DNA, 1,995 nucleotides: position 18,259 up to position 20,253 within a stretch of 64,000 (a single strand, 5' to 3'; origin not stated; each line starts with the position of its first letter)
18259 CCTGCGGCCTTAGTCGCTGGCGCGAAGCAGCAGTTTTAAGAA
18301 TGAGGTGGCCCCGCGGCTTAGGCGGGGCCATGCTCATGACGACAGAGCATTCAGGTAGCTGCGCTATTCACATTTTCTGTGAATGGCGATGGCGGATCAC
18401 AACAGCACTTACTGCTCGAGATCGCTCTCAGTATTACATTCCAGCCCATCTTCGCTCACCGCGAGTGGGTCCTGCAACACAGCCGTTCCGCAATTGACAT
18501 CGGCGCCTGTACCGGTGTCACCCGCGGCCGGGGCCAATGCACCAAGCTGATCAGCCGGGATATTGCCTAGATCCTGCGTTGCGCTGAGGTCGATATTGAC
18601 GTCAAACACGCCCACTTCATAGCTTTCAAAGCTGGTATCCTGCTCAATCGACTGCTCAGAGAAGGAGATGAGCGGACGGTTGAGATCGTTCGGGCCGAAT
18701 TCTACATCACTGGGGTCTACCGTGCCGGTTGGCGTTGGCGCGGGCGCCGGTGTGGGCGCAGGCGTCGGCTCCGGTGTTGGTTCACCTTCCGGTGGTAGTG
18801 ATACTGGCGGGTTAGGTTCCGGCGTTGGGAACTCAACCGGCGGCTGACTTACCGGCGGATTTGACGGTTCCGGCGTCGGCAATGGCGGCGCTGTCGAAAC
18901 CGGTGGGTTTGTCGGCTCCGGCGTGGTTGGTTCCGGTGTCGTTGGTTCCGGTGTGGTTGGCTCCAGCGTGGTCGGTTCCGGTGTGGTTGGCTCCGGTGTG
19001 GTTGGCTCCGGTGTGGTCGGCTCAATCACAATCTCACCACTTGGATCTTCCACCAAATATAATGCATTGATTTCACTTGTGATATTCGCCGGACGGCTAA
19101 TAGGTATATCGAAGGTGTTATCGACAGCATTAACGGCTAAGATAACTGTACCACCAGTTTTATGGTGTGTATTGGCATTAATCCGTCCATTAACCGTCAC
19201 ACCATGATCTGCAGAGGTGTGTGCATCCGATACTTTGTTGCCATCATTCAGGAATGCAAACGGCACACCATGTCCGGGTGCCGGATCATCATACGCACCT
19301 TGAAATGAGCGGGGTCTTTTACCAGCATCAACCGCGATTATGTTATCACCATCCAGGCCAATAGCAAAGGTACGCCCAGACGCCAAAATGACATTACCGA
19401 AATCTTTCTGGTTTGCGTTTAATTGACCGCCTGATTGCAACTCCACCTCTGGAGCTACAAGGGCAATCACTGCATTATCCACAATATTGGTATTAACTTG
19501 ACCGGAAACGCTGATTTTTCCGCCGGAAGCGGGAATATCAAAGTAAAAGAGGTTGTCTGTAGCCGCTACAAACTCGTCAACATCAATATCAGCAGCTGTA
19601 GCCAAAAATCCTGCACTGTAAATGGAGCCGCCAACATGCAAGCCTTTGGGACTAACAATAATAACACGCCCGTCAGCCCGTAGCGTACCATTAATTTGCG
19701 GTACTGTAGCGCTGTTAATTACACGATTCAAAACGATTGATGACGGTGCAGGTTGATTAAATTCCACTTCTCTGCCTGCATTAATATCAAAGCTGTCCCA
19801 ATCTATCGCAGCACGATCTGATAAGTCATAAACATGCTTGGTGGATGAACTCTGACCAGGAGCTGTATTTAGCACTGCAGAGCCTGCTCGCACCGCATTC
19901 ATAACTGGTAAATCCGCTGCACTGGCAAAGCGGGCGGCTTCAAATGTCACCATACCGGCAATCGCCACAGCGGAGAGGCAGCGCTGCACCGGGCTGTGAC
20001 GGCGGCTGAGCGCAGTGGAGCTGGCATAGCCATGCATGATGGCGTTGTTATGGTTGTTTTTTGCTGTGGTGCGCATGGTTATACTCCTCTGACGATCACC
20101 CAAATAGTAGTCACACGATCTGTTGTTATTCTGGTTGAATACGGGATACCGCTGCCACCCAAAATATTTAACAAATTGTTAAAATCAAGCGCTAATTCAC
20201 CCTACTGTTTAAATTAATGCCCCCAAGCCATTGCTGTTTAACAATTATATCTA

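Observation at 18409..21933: Miniature CdrA-like TPS adhesin with a C-terminal PAAG protease site followed by a Cys-Cys hook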

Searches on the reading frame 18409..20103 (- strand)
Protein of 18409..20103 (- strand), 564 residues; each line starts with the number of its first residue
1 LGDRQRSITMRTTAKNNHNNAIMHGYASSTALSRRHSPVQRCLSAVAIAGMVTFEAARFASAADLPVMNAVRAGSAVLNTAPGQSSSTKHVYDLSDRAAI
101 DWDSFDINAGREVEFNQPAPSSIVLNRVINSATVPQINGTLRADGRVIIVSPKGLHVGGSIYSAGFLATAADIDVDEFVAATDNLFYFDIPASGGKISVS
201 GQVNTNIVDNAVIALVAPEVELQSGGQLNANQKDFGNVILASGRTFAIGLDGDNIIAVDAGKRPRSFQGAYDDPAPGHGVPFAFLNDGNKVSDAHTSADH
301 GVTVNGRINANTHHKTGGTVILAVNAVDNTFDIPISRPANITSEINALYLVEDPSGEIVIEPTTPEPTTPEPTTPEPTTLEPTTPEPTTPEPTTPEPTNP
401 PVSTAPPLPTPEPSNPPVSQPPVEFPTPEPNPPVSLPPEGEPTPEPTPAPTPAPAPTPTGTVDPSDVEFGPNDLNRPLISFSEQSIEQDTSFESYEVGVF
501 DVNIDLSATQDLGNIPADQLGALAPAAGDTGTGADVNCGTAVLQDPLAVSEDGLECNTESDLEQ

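Call 3: search_protein_families(library=pfam, proteins=[window:18409-20103:-], max_evalue=0.01)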
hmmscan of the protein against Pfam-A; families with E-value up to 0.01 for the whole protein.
window:18409-20103:- (564 aa): 1 family
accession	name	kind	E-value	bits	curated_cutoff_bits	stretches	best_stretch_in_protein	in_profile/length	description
PF05860.19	TPS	-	3.6e-15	57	33.5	1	97-252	36-181/252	TPS secretion domain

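Call 5: find_homologous_proteins(query=window:18409-20103:-, max_evalue=0.001)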
Query window:18409-20103:- (564 aa): 5 proteins with E <= 0.001 among 8000 candidates.
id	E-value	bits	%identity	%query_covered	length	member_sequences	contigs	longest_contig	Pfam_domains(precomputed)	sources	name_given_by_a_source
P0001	0.0e+0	1220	100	98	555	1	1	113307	PF05860.20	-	-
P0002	2.1e-13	68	33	39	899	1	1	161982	PF05860.20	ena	-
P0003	9.0e-10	56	35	35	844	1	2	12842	PF05860.20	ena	-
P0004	1.0e-9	56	32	41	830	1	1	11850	PF05860.20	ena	-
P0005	8.2e-6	43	25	59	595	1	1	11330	-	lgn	-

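Call 9: find_encoding_contigs(protein=P0005, flank=10000, max_places=6)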
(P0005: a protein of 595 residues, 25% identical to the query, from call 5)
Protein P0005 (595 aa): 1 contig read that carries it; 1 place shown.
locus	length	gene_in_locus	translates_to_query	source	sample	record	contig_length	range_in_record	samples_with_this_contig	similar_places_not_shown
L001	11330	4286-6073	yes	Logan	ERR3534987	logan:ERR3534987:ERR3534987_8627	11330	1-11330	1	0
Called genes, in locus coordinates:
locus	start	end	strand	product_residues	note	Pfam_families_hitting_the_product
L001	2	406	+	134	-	?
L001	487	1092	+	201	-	-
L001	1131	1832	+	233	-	PF13529:Peptidase_C39_2 (weak), PF03412:Peptidase_C39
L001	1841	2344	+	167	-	-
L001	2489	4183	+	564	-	PF08479:POTRA_2, PF03865:ShlB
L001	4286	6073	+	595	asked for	-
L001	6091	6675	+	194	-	PF02441:Flavoprotein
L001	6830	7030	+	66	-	PF04325:DUF465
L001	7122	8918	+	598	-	PF00009:GTP_EFTU, PF03144:GTP_EFTU_D2, PF14492:EFG_III (weak), PF00679:EFG_C, PF06421:LepA_C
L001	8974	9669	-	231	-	PF05875:Ceramidase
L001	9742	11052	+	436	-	PF00909:Ammonium_transp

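Call 10: find_encoding_contigs(protein=P0001, flank=10000, max_places=4)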
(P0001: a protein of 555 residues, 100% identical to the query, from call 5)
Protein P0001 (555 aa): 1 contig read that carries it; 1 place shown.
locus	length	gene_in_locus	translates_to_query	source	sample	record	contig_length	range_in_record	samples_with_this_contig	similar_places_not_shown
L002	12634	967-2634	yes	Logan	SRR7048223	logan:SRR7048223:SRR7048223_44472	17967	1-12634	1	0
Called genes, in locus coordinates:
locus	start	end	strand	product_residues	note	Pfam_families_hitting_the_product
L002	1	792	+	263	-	?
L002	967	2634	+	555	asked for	PF05860:TPS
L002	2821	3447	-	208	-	PF06035:Peptidase_C93, PF04473:DUF553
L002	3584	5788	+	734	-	PF08448:PAS_4, PF01966:HD (faint), PF13487:HD_5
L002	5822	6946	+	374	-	PF25237:MSL2_3 (faint), PF21088:MS_channel_1st (weak), PF00924:MS_channel_2nd, PF21082:MS_channel_3rd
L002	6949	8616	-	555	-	PF13481:AAA_25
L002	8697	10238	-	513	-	PF00221:Lyase_aromatic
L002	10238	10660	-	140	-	PF04379:DUF525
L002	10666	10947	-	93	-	-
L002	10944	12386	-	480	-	-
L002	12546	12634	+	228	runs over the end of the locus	-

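Call 29: search_protein_families(library=pfam, proteins=[L001:487-1092:+, L001:1131-1832:+, L001:1829-2344:+], max_evalue=0.01)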
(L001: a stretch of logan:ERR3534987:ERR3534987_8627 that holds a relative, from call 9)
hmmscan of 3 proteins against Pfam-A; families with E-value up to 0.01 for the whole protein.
L001:487-1092:+ (201 aa): 0 families

L001:1131-1832:+ (233 aa): 2 families
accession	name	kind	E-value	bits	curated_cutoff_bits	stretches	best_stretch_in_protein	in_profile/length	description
PF03412.21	Peptidase_C39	-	2.8e-23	82.6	22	1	51-184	4-128/133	Peptidase C39 family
PF13529.12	Peptidase_C39_2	-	5e-05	24.3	24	1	59-161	15-142/143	Peptidase_C39 like family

L001:1829-2344:+ (171 aa): 0 families

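Call 50: search_protein_families(library=ncbifam, proteins=[window:18409-20076:-], max_evalue=0.01)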
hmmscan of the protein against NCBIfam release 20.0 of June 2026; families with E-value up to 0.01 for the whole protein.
window:18409-20076:- (555 aa): 1 family
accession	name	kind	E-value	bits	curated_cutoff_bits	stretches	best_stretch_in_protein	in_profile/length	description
TIGR01901.1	adhes_NPXG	domain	8.5e-13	48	29.1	1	91-151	2-63/79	filamentous hemagglutinin N-terminal domain-containing protein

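Call 88: predict_structure(alignment_id=A7)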
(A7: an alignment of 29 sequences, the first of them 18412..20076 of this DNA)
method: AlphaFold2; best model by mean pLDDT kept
length: 555 residues; sequences in the alignment: 29
mean_pLDDT: 54.3   pTM: 0.51
mean pLDDT of the five models: 54.3, 53.3, 53.0, 46.1, 40.4
residues with pLDDT >= 90: 70; 70-90: 82; 50-70: 81; < 50: 322
segments of 3 or more residues with pLDDT < 50: 12-60, 241-243, 249-293, 301-306, 320-403, 405-421, 445-505, 512-532, 534-538, 544-546, 548-555
pLDDT, mean of each block of 10 residues (from residue 1): 59 41 36 27 33 40 56 61 84 90 91 86 92 93 95 93 85 71 86 83 88 90 76 73 53 33 27 25 28 51 49 60 41 39 34 34 42 34 36 40 42 43 49 52 47 40 37 36 36 36 50 42 43 48 46 34
secondary structure, 60 per line:
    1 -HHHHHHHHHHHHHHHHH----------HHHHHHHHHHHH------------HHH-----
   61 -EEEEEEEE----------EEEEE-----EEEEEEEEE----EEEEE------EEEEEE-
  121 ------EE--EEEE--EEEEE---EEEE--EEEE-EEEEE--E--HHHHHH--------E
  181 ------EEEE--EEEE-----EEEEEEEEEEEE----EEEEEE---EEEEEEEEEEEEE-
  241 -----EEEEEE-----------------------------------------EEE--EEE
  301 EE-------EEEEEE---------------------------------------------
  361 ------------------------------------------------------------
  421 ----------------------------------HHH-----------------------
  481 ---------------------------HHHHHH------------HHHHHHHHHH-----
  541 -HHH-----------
elements in order: H2-18 H29-40 E62-69 E80-84 E90-98 E103-107 E114-119 E131-134 E137-141 E145-148 E151-154 E156-160 H166-171 E187-190 E193-196 E202-213 E218-223 E227-239 E246-251 E293-295 E298-302 E310-315 H508-513 H526-535

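Call 93: fold_search(model_id=the predicted structure, library=pdb)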
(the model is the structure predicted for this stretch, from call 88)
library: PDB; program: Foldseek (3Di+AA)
matches with E <= 10: 52; with E <= 0.001: 5
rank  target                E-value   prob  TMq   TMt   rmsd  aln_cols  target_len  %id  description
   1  8cpk_B                1.2e-05  1.00  0.27  0.39   9.5       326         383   18  Crystal structure of EtpA secretion domain from Enterotoxigenic Escherichia coli (released 2024-01-10)
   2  8cpk_A                1.7e-05  1.00  0.27  0.37  11.7       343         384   16  Crystal structure of EtpA secretion domain from Enterotoxigenic Escherichia coli (released 2024-01-10)
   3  2odl                  4.7e-05  1.00  0.21  0.29  12.5       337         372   16  Crystal structure of the HMW1 secretion domain from Haemophilus influenzae (released 2007-08-21)
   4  4i84_B                1.0e-04  1.00  0.25  0.47   9.6       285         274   20  The crystal structure of the Haemophilus influenzae HxuA secretion domain involved in the two-partner secretion pathwa (released 2013-11-13)
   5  4i84_A                1.4e-04  1.00  0.25  0.43   9.4       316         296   18  The crystal structure of the Haemophilus influenzae HxuA secretion domain involved in the two-partner secretion pathwa (released 2013-11-13)
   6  8vbb_A                2.0e-03  1.00  0.29  0.17   9.0       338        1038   18  The secreted adhesin EtpA of Enterotoxigenic Escherichia coli in complex with the mouse mAb 1G05 (released 2024-09-04)
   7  4rm6                  4.4e-03  1.00  0.24  0.18  12.4       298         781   19  Crystal structure of Hemopexin Binding Protein (released 2016-05-18)
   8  4rt6_A                4.9e-03  1.00  0.24  0.17  12.1       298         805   19  Structure of a complex between hemopexin and hemopexin binding protein (released 2016-05-18)
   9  5kdk                  2.4e-01  0.92  0.19  0.41   6.8       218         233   12  Truncated hemolysin A from P. mirabilis at 2.0 Angstroms resolution crystallized in a high salt condition (released 2017-06-14)
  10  4w8s                  4.6e-01  0.77  0.18  0.39   6.2       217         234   12  Crystal structure of truncated hemolysin A Q125S/Y134S from P. mirabilis at 1.5 Angstroms resolution (released 2015-10-07)
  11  4w8r                  5.9e-01  0.80  0.19  0.41   6.1       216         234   12  Crystal structure of hemolysin A Y134F from P. mirabilis at 1.5 Angstroms resolution (released 2015-10-07)
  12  5kkd_B                6.2e-01  0.80  0.18  0.44   5.9       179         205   12  Truncated hemolysin A Y134A from P. mirabilis at 2.1 Angstroms resolution crystallized in a high salt condition (released 2017-03-22)
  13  7o9q_B                6.2e-01  0.05  0.11  0.16  14.1       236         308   14  Crystal structure of the Awp1 (adhesin-like wall protein 1) A-domain from Candida glabrata (released 2021-12-15)
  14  3fy3                  6.5e-01  0.25  0.14  0.30  11.6       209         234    9  Crystal structure of truncated hemolysin A from P. mirabilis (released 2009-06-02)
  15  5kf3                  8.0e-01  0.54  0.20  0.43  11.9       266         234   11  Truncated hemolysin A from P. mirabilis Y134A at 2.2 Angstroms resolution (released 2017-03-22)
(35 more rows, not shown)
